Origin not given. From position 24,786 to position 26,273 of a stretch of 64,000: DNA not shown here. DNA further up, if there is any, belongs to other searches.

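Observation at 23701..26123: ApgM-type cofactor-independent phosphoglycerate-mutase homolog translationally coupled to aspartate kinase: candidate non-orthologous homoserine kinase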

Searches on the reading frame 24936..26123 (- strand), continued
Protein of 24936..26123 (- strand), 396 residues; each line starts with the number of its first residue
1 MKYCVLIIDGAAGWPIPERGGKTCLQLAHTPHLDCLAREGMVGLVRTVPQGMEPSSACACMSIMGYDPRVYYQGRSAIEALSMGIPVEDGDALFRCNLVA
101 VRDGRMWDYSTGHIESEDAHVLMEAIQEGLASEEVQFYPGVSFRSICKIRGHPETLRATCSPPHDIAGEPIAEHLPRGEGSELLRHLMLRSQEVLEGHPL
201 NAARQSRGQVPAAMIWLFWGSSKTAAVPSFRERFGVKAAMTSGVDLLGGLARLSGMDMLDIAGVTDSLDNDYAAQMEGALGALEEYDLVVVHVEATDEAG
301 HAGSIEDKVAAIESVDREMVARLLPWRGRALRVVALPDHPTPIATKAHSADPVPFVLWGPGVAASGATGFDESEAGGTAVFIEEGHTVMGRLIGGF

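Call 33: search_solved_structures(query=window:24936-26123:-, show_alignments=3, max_evalue=1)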
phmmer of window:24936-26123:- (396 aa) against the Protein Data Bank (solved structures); distinct sequences matched with E-value up to 1: 8.
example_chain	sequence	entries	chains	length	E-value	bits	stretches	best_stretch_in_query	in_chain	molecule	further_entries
3kd8_A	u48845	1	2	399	1e-54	189.3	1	4-379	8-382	2,3-bisphosphoglycerate-independent phosphoglycerate mutase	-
3idd_A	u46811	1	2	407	1e-54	189.3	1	4-379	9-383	2,3-bisphosphoglycerate-independent phosphoglycerate mutase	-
2zkt_A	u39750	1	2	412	1.4e-54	188.9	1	4-388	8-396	2,3-bisphosphoglycerate-independent phosphoglycerate mutase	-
7tl8_A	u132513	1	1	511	0.051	15.8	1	285-363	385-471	2,3-bisphosphoglycerate-independent phosphoglycerate mutase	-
4my4_A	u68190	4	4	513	0.051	15.8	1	285-363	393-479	2,3-bisphosphoglycerate-independent phosphoglycerate mutase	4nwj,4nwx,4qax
1ejj_A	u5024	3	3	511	0.11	14.7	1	284-362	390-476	PHOSPHOGLYCERATE MUTASE | 2,3-BISPHOSPHOGLYCERATE-INDEPENDENT PHOSPHOGLYCERATE MUTASE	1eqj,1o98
1o99_A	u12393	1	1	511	0.11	14.7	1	284-362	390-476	2,3-BISPHOSPHOGLYCERATE-INDEPENDENT PHOSPHOGLYCERATE MUTASE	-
5vpu_A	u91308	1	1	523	0.27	13.4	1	284-364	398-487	2,3-bisphosphoglycerate-independent phosphoglycerate mutase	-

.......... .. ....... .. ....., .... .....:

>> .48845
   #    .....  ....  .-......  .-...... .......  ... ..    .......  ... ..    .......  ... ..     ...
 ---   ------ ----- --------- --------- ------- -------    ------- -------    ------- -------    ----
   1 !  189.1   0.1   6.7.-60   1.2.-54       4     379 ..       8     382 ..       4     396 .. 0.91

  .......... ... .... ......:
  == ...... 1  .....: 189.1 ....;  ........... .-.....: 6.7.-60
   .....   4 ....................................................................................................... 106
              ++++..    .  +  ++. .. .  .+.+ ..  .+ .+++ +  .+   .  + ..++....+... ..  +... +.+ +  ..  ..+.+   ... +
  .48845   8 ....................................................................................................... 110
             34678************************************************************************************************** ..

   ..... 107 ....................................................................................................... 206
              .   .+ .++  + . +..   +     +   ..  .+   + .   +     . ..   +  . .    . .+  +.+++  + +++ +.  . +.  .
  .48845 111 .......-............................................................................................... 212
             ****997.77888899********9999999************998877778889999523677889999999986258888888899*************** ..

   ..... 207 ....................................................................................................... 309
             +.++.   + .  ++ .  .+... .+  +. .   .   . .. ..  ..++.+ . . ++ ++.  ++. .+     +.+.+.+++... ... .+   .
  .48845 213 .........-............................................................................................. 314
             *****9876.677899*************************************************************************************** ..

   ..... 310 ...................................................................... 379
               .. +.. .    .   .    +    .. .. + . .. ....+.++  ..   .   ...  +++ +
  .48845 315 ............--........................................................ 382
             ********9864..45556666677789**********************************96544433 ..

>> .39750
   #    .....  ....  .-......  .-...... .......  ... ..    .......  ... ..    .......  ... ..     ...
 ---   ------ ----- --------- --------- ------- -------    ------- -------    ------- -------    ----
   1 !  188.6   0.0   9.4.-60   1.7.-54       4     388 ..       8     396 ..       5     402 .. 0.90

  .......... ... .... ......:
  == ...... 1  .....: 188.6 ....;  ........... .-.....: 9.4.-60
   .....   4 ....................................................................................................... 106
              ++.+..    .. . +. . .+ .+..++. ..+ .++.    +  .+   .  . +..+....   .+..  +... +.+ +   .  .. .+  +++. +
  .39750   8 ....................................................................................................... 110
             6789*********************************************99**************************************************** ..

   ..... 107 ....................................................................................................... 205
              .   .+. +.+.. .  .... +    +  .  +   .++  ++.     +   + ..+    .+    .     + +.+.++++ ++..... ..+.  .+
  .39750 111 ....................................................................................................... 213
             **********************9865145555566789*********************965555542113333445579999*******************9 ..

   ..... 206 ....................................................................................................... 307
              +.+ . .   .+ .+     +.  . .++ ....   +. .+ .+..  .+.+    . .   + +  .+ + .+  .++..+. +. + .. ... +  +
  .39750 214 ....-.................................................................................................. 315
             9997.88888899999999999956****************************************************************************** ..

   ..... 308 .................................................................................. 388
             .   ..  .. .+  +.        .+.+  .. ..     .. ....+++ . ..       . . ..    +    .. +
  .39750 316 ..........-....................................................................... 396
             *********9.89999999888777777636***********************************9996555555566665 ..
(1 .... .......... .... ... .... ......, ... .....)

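Call 35: search_protein_representatives(protein=window:24936-26123:-)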
Query: 396 residues. Proteins with E-value up to 0.001 (for the whole library): 5877; up to 1e-10: 3232; up to 1e-30: 917. The best 150 are listed.
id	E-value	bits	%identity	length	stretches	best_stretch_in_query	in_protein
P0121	3.2e-124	431.4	52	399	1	1-394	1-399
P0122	2.2e-113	395.7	51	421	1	1-391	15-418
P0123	2.0e-105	369.5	46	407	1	1-393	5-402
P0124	8.9e-103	360.8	43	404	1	2-393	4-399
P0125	7.8e-101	354.4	54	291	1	6-295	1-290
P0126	1.4e-100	353.5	44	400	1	1-395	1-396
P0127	5.8e-100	351.5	43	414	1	1-392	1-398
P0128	2.3e-99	349.5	45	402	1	2-389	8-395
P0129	6.3e-96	338.2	44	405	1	1-393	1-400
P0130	3.0e-95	336.0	42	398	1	1-393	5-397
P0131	3.8e-94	332.3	46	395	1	2-393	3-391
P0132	3.1e-93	329.4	43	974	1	1-394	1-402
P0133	1.7e-91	323.6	45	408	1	1-360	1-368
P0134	1.7e-91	323.6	45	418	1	1-395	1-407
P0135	5.5e-91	321.9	39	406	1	1-392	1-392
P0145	1.8e-86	307.0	41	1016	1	1-394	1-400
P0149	2.8e-86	306.4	42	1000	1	1-384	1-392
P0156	9.7e-85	301.4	43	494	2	130-391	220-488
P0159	1.7e-84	300.5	41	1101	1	1-393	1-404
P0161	3.9e-84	299.4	41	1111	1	1-388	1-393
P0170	2.2e-81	290.3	43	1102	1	1-393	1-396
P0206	3.9e-76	273.0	38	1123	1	27-395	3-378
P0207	5.6e-76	272.5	40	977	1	1-362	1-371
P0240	1.3e-71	258.2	36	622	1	1-389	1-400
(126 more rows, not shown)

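Call 36: search_protein_families(library=pfam, proteins=[P0132, P0145, P0149, P0159, P0161, P0170, P0206, P0207, P0240, P0156], max_evalue=0.00001)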
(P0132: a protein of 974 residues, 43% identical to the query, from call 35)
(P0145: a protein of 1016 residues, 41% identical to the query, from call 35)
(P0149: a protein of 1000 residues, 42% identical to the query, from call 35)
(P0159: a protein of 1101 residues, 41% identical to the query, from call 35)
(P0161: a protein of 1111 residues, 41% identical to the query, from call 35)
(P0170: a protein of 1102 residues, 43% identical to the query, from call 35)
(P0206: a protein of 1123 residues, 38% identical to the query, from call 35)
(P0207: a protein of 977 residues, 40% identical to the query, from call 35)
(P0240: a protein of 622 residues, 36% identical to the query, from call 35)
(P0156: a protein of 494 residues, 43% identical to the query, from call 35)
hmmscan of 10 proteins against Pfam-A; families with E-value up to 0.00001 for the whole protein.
P0132 (974 aa): 2 families
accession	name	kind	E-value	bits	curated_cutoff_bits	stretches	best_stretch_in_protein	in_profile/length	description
PF10143.14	PhosphMutase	-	2.7e-57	193.8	21.5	1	40-206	4-170/170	2,3-bisphosphoglycerate-independent phosphoglycerate mutase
PF01676.23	Metalloenzyme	-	3.6e-39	135.2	24.3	1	1-369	1-225/252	Metalloenzyme superfamily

P0145 (1016 aa): 2 families
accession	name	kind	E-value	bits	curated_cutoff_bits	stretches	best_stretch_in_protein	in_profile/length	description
PF10143.14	PhosphMutase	-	1.6e-57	194.5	21.5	1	38-205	2-170/170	2,3-bisphosphoglycerate-independent phosphoglycerate mutase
PF01676.23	Metalloenzyme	-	7e-44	150.7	24.3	1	1-379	1-229/252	Metalloenzyme superfamily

P0149 (1000 aa): 2 families
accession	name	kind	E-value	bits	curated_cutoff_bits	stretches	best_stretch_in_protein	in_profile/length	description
PF10143.14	PhosphMutase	-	2.6e-59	200.4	21.5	1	38-205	2-170/170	2,3-bisphosphoglycerate-independent phosphoglycerate mutase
PF01676.23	Metalloenzyme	-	5.3e-42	144.5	24.3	1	1-370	1-226/252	Metalloenzyme superfamily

P0159 (1101 aa): 2 families
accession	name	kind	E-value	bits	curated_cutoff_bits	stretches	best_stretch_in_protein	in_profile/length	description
PF10143.14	PhosphMutase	-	4.2e-64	216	21.5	1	38-205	2-170/170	2,3-bisphosphoglycerate-independent phosphoglycerate mutase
PF01676.23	Metalloenzyme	-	1.9e-46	159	24.3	1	1-375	1-231/252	Metalloenzyme superfamily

P0161 (1111 aa): 2 families
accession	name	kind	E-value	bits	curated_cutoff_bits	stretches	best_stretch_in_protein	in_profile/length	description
PF10143.14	PhosphMutase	-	2.2e-56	190.9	21.5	1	37-205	1-170/170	2,3-bisphosphoglycerate-independent phosphoglycerate mutase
PF01676.23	Metalloenzyme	-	1.4e-47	162.8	24.3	1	1-387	1-239/252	Metalloenzyme superfamily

P0170 (1102 aa): 2 families
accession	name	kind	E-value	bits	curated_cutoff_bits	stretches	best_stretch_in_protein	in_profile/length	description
PF10143.14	PhosphMutase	-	1.3e-61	207.8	21.5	1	37-201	1-170/170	2,3-bisphosphoglycerate-independent phosphoglycerate mutase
PF01676.23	Metalloenzyme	-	7.5e-44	150.6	24.3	1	1-394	1-248/252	Metalloenzyme superfamily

P0206 (1123 aa): 2 families
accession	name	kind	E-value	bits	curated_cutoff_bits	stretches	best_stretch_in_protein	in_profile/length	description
PF10143.14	PhosphMutase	-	3.7e-54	183.6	21.5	1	13-181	1-170/170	2,3-bisphosphoglycerate-independent phosphoglycerate mutase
PF01676.23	Metalloenzyme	-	7.9e-34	117.7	24.3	1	4-346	25-226/252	Metalloenzyme superfamily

P0207 (977 aa): 2 families
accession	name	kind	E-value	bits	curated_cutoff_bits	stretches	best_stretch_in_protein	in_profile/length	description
PF10143.14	PhosphMutase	-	1.9e-53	181.3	21.5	1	37-207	1-170/170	2,3-bisphosphoglycerate-independent phosphoglycerate mutase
PF01676.23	Metalloenzyme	-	2.2e-34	119.6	24.3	1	1-374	1-228/252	Metalloenzyme superfamily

P0240 (622 aa): 3 families
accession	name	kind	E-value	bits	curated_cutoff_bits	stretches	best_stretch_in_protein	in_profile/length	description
PF10143.14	PhosphMutase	-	9.2e-50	169.3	21.5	1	38-209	2-170/170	2,3-bisphosphoglycerate-independent phosphoglycerate mutase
PF01676.23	Metalloenzyme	-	6.3e-42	144.3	24.3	1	1-405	1-251/252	Metalloenzyme superfamily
PF10502.14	Peptidase_S26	-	4.2e-34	118.4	22.9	1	430-611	2-166/168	Signal peptidase, peptidase S26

P0156 (494 aa): 2 families
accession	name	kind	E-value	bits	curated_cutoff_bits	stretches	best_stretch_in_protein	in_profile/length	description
PF10143.14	PhosphMutase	-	6.7e-57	192.5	21.5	2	37-138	1-97/170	2,3-bisphosphoglycerate-independent phosphoglycerate mutase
PF01676.23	Metalloenzyme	-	1.4e-42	146.4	24.3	1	1-487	1-246/252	Metalloenzyme superfamily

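Call 40: find_related_loci(query=A1, collection=genome_contigs, flank=8000)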
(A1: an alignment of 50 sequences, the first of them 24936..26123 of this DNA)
Query A1 (396 aa) in genome_contigs; peptide patterns used: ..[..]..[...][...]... (x = any residue, [..] = any of these).
600 stretches matched a pattern (row limit reached: there are more); 599 encode a relative of the query (tblastn E <= 1e-3); the best 80 are kept; 80 distinct loci.
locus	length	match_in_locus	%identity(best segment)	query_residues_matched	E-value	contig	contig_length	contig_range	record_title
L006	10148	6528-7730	63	1-394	3e-177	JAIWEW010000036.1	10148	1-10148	MAG: bacterium isolate JL_US_03_9 NODE_1554_length_10148_cov_0.911885, whole genome shotgun sequence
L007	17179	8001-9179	63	1-393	2e-173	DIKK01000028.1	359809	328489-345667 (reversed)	MAG TPA_asm: Dehalococcoidia bacterium UBA5620 UBA5620_contig_10908, whole genome shotgun sequence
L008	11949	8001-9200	63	1-393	3e-172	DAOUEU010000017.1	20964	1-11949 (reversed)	MAG TPA_asm: Dehalococcoidia bacterium isolate N7_337 k137_1150640, whole genome shotgun sequence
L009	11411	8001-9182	61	1-394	3e-169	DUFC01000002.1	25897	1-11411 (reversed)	MAG TPA_asm: Dehalococcoidia bacterium isolate W498 Contig2, whole genome shotgun sequence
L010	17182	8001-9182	62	1-394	1e-167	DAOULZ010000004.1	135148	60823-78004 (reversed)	MAG TPA_asm: Dehalococcoidales bacterium isolate W31_71 k127_959563, whole genome shotgun sequence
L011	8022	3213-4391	61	1-393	3e-166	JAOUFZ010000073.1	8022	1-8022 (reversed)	MAG: Dehalococcoidia bacterium isolate 4_1_July_SF_Bin57 4_1_July_SF_Bin57_scaffold_4764_c1, whole genome shotgun sequen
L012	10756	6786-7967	59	1-394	1e-160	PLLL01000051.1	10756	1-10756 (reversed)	MAG: Dehalococcoidia bacterium isolate fen_1078 73.20120800_E3X.37_contig_19647, whole genome shotgun sequence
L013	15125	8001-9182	60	1-394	1e-159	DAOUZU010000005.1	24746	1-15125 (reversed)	MAG TPA_asm: Dehalococcoidia bacterium isolate CSMAG_961 CSMAG_961_k141_5330992_length_24746_cov_7.9198, whole genome sh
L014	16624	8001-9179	56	1-393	4e-159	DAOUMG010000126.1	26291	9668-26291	MAG TPA_asm: Dehalococcoidaceae bacterium isolate W53_106 k135_726392, whole genome shotgun sequence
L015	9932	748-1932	57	1-395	1e-158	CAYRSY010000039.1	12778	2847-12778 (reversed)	MAG TPA_asm: uncultured Dehalococcoidales bacterium isolate SRP192927_co3_545 genome assembly, contig: NODE_11848_length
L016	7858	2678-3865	57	1-395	5e-157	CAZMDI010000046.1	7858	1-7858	MAG TPA_asm: uncultured Dehalococcoidales bacterium isolate SRP284006_co1_561 genome assembly, contig: NODE_18281_length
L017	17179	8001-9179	54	1-393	5e-153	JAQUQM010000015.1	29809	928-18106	MAG: Dehalococcoidia bacterium isolate STD1_5 NODE_3168_length_29809_cov_3.616737_Sandtown_D1, whole genome shotgun sequ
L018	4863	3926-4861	65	1-312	9e-144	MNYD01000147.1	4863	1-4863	MAG: Dehalococcoidia bacterium CG2_30_46_19 cg2_3.0_scaffold_18545_c, whole genome shotgun sequence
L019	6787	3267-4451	52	1-395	8e-135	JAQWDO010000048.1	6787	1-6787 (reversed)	MAG: Dehalococcoidales bacterium isolate STF2_53 NODE_38385_length_6787_cov_3.744745_Sandtown_F2, whole genome shotgun s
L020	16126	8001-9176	54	1-393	5e-147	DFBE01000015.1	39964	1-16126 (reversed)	MAG TPA_asm: Dehalococcoidia bacterium UBA3088 UBA3088_contig_55728, whole genome shotgun sequence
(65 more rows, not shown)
